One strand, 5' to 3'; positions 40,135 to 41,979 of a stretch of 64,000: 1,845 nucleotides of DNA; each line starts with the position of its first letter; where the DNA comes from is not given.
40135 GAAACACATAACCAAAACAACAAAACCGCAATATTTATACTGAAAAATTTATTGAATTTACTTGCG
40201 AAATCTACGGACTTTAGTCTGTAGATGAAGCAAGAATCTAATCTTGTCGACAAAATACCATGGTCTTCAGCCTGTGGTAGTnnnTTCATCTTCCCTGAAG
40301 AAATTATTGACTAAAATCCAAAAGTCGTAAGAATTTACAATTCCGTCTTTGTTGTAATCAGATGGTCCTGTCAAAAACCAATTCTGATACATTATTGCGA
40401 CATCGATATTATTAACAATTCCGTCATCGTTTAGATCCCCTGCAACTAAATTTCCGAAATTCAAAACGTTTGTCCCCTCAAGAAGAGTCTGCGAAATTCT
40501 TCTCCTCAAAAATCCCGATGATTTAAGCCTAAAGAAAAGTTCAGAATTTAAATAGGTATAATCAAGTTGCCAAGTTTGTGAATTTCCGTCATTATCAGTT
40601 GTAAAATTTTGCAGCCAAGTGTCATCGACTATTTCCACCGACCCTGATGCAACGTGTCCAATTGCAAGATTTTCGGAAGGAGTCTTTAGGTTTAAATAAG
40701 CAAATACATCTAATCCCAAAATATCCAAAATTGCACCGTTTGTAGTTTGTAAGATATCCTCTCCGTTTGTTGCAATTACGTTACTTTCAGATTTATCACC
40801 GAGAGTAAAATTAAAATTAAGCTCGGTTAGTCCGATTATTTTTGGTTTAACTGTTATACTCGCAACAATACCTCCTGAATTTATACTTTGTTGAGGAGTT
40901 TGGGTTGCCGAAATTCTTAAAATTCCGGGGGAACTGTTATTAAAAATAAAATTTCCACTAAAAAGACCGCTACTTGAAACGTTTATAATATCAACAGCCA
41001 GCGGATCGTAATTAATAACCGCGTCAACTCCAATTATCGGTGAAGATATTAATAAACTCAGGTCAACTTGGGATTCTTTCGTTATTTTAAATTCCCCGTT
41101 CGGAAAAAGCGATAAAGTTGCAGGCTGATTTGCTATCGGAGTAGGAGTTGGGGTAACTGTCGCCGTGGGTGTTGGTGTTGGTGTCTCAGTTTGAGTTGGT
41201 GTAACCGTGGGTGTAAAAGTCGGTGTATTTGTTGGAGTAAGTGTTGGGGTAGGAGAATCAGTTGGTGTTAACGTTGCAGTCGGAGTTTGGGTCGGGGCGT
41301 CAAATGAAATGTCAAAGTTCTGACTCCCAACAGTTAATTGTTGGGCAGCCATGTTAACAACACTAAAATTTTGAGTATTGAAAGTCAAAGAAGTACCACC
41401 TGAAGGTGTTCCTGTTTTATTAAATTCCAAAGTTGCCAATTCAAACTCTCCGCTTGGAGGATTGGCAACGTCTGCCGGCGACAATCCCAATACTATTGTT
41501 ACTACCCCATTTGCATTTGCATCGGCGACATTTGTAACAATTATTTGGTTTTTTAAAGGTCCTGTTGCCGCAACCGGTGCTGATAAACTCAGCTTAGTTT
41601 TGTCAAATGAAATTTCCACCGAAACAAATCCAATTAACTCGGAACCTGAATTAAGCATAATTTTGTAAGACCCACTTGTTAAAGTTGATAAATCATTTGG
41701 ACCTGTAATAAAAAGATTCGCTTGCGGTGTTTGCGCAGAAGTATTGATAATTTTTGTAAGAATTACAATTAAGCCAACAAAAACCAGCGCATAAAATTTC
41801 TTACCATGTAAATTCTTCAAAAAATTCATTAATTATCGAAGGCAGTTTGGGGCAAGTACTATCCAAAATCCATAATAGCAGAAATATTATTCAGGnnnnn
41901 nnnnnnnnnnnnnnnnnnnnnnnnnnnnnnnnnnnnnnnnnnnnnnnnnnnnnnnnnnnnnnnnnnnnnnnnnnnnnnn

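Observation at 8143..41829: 34-kb co-directional cellulosome-like supercluster: 13 dockerin-tagged secreted enzymes plus 5 cohesin proteins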

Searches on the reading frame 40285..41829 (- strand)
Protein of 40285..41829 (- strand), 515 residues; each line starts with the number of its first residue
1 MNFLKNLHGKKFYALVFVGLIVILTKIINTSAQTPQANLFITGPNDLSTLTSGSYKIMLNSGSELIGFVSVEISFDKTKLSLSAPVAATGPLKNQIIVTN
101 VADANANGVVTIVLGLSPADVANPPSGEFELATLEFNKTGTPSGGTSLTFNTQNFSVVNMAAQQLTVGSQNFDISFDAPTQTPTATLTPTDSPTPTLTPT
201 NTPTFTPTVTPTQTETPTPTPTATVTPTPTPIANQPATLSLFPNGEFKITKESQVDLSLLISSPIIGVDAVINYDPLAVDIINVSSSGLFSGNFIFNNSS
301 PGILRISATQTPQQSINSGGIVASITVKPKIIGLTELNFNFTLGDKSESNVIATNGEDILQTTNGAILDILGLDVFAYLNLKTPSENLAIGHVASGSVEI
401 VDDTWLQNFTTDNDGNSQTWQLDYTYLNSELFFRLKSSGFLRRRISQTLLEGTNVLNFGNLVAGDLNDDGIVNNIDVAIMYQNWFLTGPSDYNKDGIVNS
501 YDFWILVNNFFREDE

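Call 5: search_protein_families(library=pfam, max_evalue=0.01, proteins=[window:40285-41829:-])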
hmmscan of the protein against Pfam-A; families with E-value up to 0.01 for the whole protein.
window:40285-41829:- (515 aa): 2 families
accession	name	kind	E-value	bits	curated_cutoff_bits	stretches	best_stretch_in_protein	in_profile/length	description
PF00404.24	Dockerin_1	-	2.6e-06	28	22.9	1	463-509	1-55/57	Dockerin type I domain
PF00963.24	Cohesin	-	5.6e-06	27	24.1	1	263-351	28-126/139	Cohesin domain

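Call 6: find_encoding_contigs(protein=window:40285-41829:-, flank=2000, max_places=5)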
Protein window:40285-41829:- (515 aa): 20 contigs read that carry it; 5 places shown.
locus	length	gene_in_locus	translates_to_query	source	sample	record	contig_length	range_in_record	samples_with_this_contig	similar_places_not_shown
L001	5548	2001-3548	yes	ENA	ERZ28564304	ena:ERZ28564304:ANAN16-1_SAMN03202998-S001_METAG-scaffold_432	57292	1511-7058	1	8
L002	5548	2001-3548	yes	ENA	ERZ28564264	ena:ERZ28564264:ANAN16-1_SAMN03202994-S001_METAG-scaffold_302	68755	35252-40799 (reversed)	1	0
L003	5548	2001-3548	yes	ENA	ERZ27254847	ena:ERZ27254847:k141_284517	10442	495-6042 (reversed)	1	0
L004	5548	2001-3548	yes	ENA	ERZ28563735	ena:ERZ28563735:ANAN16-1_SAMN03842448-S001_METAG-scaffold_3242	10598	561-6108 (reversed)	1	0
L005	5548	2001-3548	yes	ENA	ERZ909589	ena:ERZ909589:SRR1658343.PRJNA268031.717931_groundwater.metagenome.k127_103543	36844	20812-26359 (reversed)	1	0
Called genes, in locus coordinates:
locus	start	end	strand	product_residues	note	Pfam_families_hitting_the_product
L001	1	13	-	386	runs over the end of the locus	PF05496:RuvB_N, PF00158:Sigma54_activat (faint), PF20720:nSTAND3 (weak), PF00004:AAA, PF07728:AAA_5 (faint), PF13173:AAA_14 (faint), PF16193:AAA_assoc_2, PF12002:MgsA_C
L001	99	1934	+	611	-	PF00005:ABC_tran, PF02463:SMC_N (faint), PF13304:AAA_21 (faint)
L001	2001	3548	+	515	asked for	PF00963:Cohesin (faint), PF00404:Dockerin_1 (faint)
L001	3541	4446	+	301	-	-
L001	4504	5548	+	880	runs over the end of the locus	PF16586:DUF5060 (faint)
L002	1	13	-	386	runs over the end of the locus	PF05496:RuvB_N, PF00158:Sigma54_activat (faint), PF20720:nSTAND3 (weak), PF00004:AAA, PF07728:AAA_5 (faint), PF13173:AAA_14 (faint), PF16193:AAA_assoc_2, PF12002:MgsA_C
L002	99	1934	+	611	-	PF00005:ABC_tran, PF02463:SMC_N (faint), PF13304:AAA_21 (faint)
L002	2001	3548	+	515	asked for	PF00963:Cohesin (faint), PF00404:Dockerin_1 (faint)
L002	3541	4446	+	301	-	-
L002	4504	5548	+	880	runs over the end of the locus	PF16586:DUF5060 (faint)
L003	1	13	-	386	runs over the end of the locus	PF05496:RuvB_N, PF00158:Sigma54_activat (faint), PF20720:nSTAND3 (weak), PF00004:AAA, PF07728:AAA_5 (faint), PF13173:AAA_14 (faint), PF16193:AAA_assoc_2, PF12002:MgsA_C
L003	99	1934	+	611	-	PF00005:ABC_tran, PF02463:SMC_N (faint), PF13304:AAA_21 (faint)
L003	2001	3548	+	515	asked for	PF00963:Cohesin (faint), PF00404:Dockerin_1 (faint)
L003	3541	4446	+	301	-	-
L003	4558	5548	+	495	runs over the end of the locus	?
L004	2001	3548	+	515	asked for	PF00963:Cohesin (faint), PF00404:Dockerin_1 (faint)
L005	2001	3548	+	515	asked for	PF00963:Cohesin (faint), PF00404:Dockerin_1 (faint)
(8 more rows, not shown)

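Call 19: search_solved_structures(query=window:40285-41829:-, max_evalue=1, show_alignments=2)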
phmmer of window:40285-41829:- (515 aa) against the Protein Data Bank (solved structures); distinct sequences matched with E-value up to 1: 13.
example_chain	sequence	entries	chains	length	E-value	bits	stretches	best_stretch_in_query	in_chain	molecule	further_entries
2y3n_B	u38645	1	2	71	0.001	20.9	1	463-510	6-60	CELLULOSOMAL FAMILY-48 PROCESSIVE GLYCOSIDE HYDROLASE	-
6kg9_A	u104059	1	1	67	0.0021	19.9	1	459-508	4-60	And cellulose-binding endoglucanase family 9 CelL ortholog dockerin domain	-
6kge_D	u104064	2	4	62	0.0037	19.1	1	460-507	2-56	And cellulose-binding endoglucanase family 9 CelL ortholog dockerin domain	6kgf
6kgc_B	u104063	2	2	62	0.0048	18.7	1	460-507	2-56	And cellulose-binding endoglucanase family 9 CelL ortholog dockerin domain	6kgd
1daq_A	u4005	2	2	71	0.014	17.2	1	462-513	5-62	ENDOGLUCANASE SS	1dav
2mte_A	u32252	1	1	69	0.015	17.1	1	462-513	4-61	Cellulose 1,4-beta-cellobiosidase (reducing end) CelS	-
6az1_M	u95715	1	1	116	0.09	14.5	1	146-208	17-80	ribosomal protein S10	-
5t2a_AQ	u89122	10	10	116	0.099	14.4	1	144-208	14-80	uS10 | Putative ribosomal protein S20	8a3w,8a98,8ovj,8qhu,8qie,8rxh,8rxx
3ul4_B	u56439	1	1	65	0.13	14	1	462-506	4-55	Cellulosome enzyme, dockerin type I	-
4fl4_A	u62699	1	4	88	0.56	11.9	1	463-511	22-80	Glycoside hydrolase family 9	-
8x3a_A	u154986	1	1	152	0.79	11.4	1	454-498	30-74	Serine protease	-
8x39_A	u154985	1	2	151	0.82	11.4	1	454-498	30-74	Serine protease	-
7kmu_A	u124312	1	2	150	0.93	11.2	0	313-384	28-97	Jacalin-type lectin domain-containing protein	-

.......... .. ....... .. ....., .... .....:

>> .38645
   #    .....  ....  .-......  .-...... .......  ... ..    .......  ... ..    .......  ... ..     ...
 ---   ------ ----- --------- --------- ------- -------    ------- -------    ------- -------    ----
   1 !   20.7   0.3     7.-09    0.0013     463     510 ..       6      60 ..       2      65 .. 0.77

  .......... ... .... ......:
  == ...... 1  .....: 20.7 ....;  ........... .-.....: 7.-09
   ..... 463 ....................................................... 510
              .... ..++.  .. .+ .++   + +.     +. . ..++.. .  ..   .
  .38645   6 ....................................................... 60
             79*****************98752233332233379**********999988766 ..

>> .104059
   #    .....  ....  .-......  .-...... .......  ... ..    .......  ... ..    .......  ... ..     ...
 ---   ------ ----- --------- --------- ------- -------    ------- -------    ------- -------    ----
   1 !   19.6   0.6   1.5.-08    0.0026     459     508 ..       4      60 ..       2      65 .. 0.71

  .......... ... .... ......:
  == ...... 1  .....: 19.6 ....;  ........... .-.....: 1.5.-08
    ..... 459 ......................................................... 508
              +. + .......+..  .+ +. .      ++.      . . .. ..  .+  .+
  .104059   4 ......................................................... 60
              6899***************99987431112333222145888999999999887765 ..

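Call 21: find_homologous_proteins(query=window:40285-41829:-, max_evalue=0.00001)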
Query window:40285-41829:- (515 aa): 93 proteins with E <= 0.00001 among 8000 candidates.
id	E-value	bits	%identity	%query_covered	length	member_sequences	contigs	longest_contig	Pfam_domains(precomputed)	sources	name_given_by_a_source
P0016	0.0e+0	1108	99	100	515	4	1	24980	PF00404.25,PF00963.25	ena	-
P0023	7.2e-233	792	93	75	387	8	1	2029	PF00963.25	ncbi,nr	ncbi:MAG: hypothetical protein ACD_12C00659G0002 [uncultured bacterium]|nr:MAG: hypothetical protein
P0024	1.4e-223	761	67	100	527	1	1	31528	PF00404.25,PF00963.25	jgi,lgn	-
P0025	8.9e-124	432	42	95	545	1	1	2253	-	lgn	-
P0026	1.9e-88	315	41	89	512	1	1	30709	-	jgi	jgi:hypothetical protein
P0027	2.8e-84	302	38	100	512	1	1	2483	-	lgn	-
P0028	7.6e-84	300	35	97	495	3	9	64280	PF00963.25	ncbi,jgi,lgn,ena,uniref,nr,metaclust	ncbi:hypothetical protein A3D00_03915 [Candidatus Woesebacteria bacterium RIFCSPHIGHO2_02_FULL_38_9]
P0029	4.3e-76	275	33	100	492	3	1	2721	PF00963.25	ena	-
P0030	2.6e-75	272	35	100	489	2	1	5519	PF00404.25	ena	-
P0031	3.0e-75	272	37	92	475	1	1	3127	PF00963.25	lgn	-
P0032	3.4e-75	272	34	100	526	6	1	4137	PF00963.25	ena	-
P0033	2.8e-70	255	36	89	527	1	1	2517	PF00963.25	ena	-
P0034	5.5e-64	235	37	78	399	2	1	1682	PF00404.25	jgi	jgi:hypothetical protein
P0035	7.8e-64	234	39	58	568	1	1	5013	PF00963.25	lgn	-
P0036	8.4e-64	234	37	93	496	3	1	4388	-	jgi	-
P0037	1.7e-63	233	34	90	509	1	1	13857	PF00963.25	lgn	-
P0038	1.1e-61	227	34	89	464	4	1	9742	PF00963.25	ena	-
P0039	3.4e-59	219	32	89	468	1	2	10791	PF00963.25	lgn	-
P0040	8.1e-58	214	39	61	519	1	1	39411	PF00963.25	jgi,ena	-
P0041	1.4e-56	210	43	49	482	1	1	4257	PF00963.25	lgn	-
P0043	1.0e-54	204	37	62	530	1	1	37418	PF00963.25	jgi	jgi:hypothetical protein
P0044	1.8e-54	203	31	93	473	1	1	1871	PF00963.25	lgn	-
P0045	6.0e-53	198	37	65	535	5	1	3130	PF00963.25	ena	-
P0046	3.9e-50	189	38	49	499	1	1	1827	PF00963.25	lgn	-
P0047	1.0e-46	178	34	65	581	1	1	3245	PF00963.25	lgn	-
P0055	1.2e-12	65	32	43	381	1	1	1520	PF00404.25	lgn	-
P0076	5.1e-8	50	28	38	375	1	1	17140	PF00404.25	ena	-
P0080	1.0e-7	49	33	16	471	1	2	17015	PF00404.25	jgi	jgi:hypothetical protein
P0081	1.3e-7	49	28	37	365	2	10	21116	PF00404.25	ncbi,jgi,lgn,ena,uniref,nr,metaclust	ncbi:MAG: putative cell surface glycoprotein [Candidatus Woesebacteria bacterium GW2011_GWC1_43_10b]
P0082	1.4e-7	49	27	17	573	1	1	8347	PF00963.25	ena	-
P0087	2.6e-7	48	35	10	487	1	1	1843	PF00404.25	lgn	-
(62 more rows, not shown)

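Call 24: search_solved_structures(query=A1, max_evalue=1, show_alignments=0)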
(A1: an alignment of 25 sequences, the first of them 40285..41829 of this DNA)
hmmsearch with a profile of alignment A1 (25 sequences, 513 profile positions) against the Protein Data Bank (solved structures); distinct sequences matched with E-value up to 1: 31.
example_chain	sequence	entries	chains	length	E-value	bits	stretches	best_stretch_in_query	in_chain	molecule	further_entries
2y3n_B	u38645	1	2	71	4.1e-07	32.2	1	462-510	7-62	CELLULOSOMAL FAMILY-48 PROCESSIVE GLYCOSIDE HYDROLASE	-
6kg8_A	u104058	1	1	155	1.1e-05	27.5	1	36-180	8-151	Probably cellulosomal scaffolding protein, secreted cellulose-binding and cohesin domain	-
6kgc_A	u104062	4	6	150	1.2e-05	27.4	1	36-178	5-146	Probably cellulosomal scaffolding protein, secreted cellulose-binding and cohesin domain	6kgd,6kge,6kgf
4fl4_A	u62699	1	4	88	0.00017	23.6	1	462-505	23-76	Glycoside hydrolase family 9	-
3ul4_B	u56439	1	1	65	0.00031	22.7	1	488-510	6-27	Cellulosome enzyme, dockerin type I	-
2mte_A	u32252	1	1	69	0.0021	20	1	462-509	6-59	Cellulose 1,4-beta-cellobiosidase (reducing end) CelS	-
1daq_A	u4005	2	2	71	0.0023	19.9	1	462-509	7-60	ENDOGLUCANASE SS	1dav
3ghp_A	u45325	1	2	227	0.0023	19.8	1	40-231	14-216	Cellulosomal scaffoldin adaptor protein B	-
4cj0_A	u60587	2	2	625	0.0055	18.6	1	462-504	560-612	ENDOGLUCANASE D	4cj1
1clc_A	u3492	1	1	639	0.0056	18.6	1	462-504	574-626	ENDOGLUCANASE CELD; EC: 3.2.1.4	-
6kgc_B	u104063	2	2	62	0.0063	18.4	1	462-506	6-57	And cellulose-binding endoglucanase family 9 CelL ortholog dockerin domain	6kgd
6kg9_A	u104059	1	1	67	0.0073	18.2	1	462-506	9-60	And cellulose-binding endoglucanase family 9 CelL ortholog dockerin domain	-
6kge_D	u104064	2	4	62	0.01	17.7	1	462-506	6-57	And cellulose-binding endoglucanase family 9 CelL ortholog dockerin domain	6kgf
5lxv_A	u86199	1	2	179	0.012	17.5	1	240-293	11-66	Scaffoldin C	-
4u3s_A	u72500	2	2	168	0.019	16.8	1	38-95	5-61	Cellulosomal scaffoldin adaptor protein B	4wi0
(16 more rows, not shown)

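Call 30: find_related_loci(query=A1, collection=genome_contigs, flank=10000)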
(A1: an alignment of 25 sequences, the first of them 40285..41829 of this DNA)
Query A1 (515 aa) in genome_contigs; peptide patterns used: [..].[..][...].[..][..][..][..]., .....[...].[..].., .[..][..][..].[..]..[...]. (x = any residue, [..] = any of these).
599 stretches matched a pattern (row limit reached: there are more); 15 encode a relative of the query (tblastn E <= 1e-3); 15 distinct loci.
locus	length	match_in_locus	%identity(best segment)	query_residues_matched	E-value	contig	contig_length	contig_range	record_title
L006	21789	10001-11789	38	54-512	4e-71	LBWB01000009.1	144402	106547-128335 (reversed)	MAG: Candidatus Woesebacteria bacterium GW2011_GWB1_39_12 UT24_C0009, whole genome shotgun sequence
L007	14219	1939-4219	32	6-515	1e-57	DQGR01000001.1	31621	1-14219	MAG TPA_asm: Patescibacteria group bacterium isolate UBA10118 contig_47642, whole genome shotgun sequence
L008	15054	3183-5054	36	105-515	6e-54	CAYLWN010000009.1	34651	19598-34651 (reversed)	MAG TPA_asm: uncultured Gammaproteobacteria bacterium isolate SRP050083_co1_444 genome assembly, contig: NODE_414_length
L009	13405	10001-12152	30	5-515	1e-50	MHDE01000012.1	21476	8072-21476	MAG: Microgenomates group bacterium RIFCSPHIGHO2_01_FULL_45_11 rifcsphigho2_01_scaffold_21204, whole genome shotgun sequ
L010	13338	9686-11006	36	235-515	7e-49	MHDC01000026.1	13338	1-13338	MAG: Microgenomates group bacterium RBG_16_45_19 RBG_16_scaffold_3428, whole genome shotgun sequence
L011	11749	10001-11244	36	231-515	1e-41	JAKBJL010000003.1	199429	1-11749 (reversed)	MAG: bacterium isolate DBS2-5.bin62 NODE_17_length_199429_cov_6.837889, whole genome shotgun sequence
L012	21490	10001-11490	37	179-515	5e-55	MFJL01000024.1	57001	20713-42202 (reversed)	MAG: Candidatus Gottesmanbacteria bacterium RIFCSPHIGHO2_02_FULL_39_11 rifcsphigho2_02_scaffold_4162, whole genome shotg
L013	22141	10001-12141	33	3-515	1e-41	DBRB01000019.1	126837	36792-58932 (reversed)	MAG TPA_asm: candidate division WWE3 bacterium UBA1379 UBA1379_contig_4278, whole genome shotgun sequence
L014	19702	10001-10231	42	440-515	7e-13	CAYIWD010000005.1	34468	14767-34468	MAG TPA_asm: uncultured Candidatus Saccharibacteria bacterium isolate ERP119705_co3_600 genome assembly, contig: NODE_13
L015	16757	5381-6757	39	262-515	4e-12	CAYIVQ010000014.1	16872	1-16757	MAG TPA_asm: uncultured Candidatus Saccharibacteria bacterium isolate ERP119705_co8_44 genome assembly, contig: NODE_291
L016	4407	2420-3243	35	263-512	1e-11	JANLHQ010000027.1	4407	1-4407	MAG: Candidatus Azambacteria bacterium isolate P6-21 k99_18887, whole genome shotgun sequence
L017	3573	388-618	42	439-514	7e-11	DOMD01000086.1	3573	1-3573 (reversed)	MAG TPA_asm: Candidatus Omnitrophota bacterium isolate UBA12090 contig_6515, whole genome shotgun sequence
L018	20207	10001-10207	43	177-244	9e-7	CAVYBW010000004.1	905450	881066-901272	MAG: uncultured Chloroflexia bacterium isolate MFD03066.bin.1.57 genome assembly, contig: contig_62293, whole genome sho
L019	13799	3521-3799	32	423-510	1e-6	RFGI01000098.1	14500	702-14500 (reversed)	MAG: Planctomycetota bacterium isolate J020 k99_477574, whole genome shotgun sequence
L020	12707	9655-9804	40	461-509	3e-5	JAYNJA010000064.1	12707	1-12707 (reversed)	MAG: Thalassolituus sp. isolate 139544_COM_metabat_bins_2.tsv.021 NODE_5994_length_12707_cov_4.855675, whole genome shot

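Call 34: predict_structure(alignment_id=A1)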
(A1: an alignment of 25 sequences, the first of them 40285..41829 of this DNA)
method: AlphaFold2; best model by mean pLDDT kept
length: 515 residues; sequences in the alignment: 25
mean_pLDDT: 85.7   pTM: 0.47
mean pLDDT of the five models: 85.7, 84.8, 84.7, 84.1, 82.7
residues with pLDDT >= 90: 335; 70-90: 100; 50-70: 32; < 50: 48
segments of 3 or more residues with pLDDT < 50: 28-32, 181-192, 196-198, 200-202, 204-206, 212-216, 222-233
pLDDT, mean of each block of 10 residues (from residue 1): 58 78 59 71 91 95 94 97 90 89 96 92 94 95 91 90 91 83 44 47 46 47 44 72 88 95 94 96 96 93 96 92 96 93 87 92 93 87 89 96 96 96 89 96 96 95 94 94 89 90 92 93
secondary structure, 60 per line:
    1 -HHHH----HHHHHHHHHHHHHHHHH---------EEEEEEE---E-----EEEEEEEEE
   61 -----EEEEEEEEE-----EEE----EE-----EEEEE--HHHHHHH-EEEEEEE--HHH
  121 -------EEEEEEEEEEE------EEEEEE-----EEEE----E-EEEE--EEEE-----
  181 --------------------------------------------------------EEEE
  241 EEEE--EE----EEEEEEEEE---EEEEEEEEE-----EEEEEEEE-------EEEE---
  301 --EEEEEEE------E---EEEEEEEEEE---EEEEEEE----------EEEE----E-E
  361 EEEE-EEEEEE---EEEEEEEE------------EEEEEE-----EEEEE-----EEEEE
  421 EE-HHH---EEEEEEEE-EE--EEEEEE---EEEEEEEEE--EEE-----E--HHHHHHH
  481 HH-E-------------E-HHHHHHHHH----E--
elements in order: H2-5 H10-26 E36-42 E52-60 E66-74 E80-82 E94-98 H101-107 E109-115 E128-138 E145-150 E156-159 E166-169 E172-175 E237-244 E253-261 E265-273 E279-286 E294-297 E303-309 E320-329 E333-339 E350-353 E360-364 E366-371 E375-382 E395-400 E406-410 E416-422 E430-437 E443-448 E452-460 E463-465 H474-482 H500-508

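Call 36: fold_search(model_id=the predicted structure, library=pdb)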
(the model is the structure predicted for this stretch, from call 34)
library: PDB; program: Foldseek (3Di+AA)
matches with E <= 10: 1936; with E <= 0.001: 189
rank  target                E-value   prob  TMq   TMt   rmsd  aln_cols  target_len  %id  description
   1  4fl4_C                4.4e-17  1.00  0.26  0.41  12.7       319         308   18  Scaffoldin conformation and dynamics revealed by a ternary complex from the Clostridium thermocellum cellulosome (released 2012-06-27)
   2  4fl4_I                1.7e-16  1.00  0.26  0.40  13.0       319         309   18  Scaffoldin conformation and dynamics revealed by a ternary complex from the Clostridium thermocellum cellulosome (released 2012-06-27)
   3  3kcp_A                4.3e-16  1.00  0.27  0.43  11.6       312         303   18  Crystal structure of interacting Clostridium thermocellum multimodular components (released 2010-02-09)
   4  4fl4_L                5.0e-16  1.00  0.25  0.40  13.5       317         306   17  Scaffoldin conformation and dynamics revealed by a ternary complex from the Clostridium thermocellum cellulosome (released 2012-06-27)
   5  3l8q_D                1.8e-14  1.00  0.23  0.33  19.2       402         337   12  Structure analysis of the type II cohesin dyad from the adaptor ScaA scaffoldin of Acetivibrio cellulolyticus (released 2010-05-05)
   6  3l8q_A                1.8e-13  1.00  0.24  0.35  19.0       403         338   12  Structure analysis of the type II cohesin dyad from the adaptor ScaA scaffoldin of Acetivibrio cellulolyticus (released 2010-05-05)
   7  3l8q_C                2.5e-13  1.00  0.24  0.35  19.2       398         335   12  Structure analysis of the type II cohesin dyad from the adaptor ScaA scaffoldin of Acetivibrio cellulolyticus (released 2010-05-05)
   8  3l8q_B                4.4e-13  1.00  0.24  0.35  19.1       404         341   11  Structure analysis of the type II cohesin dyad from the adaptor ScaA scaffoldin of Acetivibrio cellulolyticus (released 2010-05-05)
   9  6kgf_C                1.6e-08  1.00  0.24  0.77   3.6       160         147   19  Crystal structure of CaDoc0917(R16D)-CaCohA2 complex at pH 8.2 (released 2020-07-08)
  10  2w1n                  2.4e-08  1.00  0.22  0.47  14.1       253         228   13  cohesin and fibronectin type-III double module construct from the Clostridium perfringens glycoside hydrolase GH84C (released 2009-02-03)
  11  6kgd_A                2.5e-08  1.00  0.24  0.79   2.8       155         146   18  Crystal structure of CaDoc0917(R49D)-CaCohA2 complex at pH 8.0 (released 2020-07-08)
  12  6kge_A                3.4e-08  1.00  0.22  0.75   3.5       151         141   20  Crystal structure of CaDoc0917(R16D)-CaCohA2 complex at pH 5.5 (released 2020-07-08)
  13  6kgc_A                3.8e-08  1.00  0.23  0.79   2.5       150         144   21  Crystal structure of CaDoc0917(R49D)-CaCohA2 complex at pH 5.4 (released 2020-07-08)
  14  6kgf_A                8.3e-08  1.00  0.23  0.79   2.7       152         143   20  Crystal structure of CaDoc0917(R16D)-CaCohA2 complex at pH 8.2 (released 2020-07-08)
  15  5es4_C                1.0e-07  1.00  0.21  0.13  26.1       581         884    8  RE-REFINEMENT OF INTEGRIN ALPHAXBETA2 ECTODOMAIN IN THE CLOSED/BENT CONFORMATION (released 2016-03-02)
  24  6kg8_MODEL_1_A        3.3e-07  1.00  0.23  0.71   2.9       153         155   20  Solution structure of CaCohA2 from Clostridium acetobutylicum (released 2020-07-08)
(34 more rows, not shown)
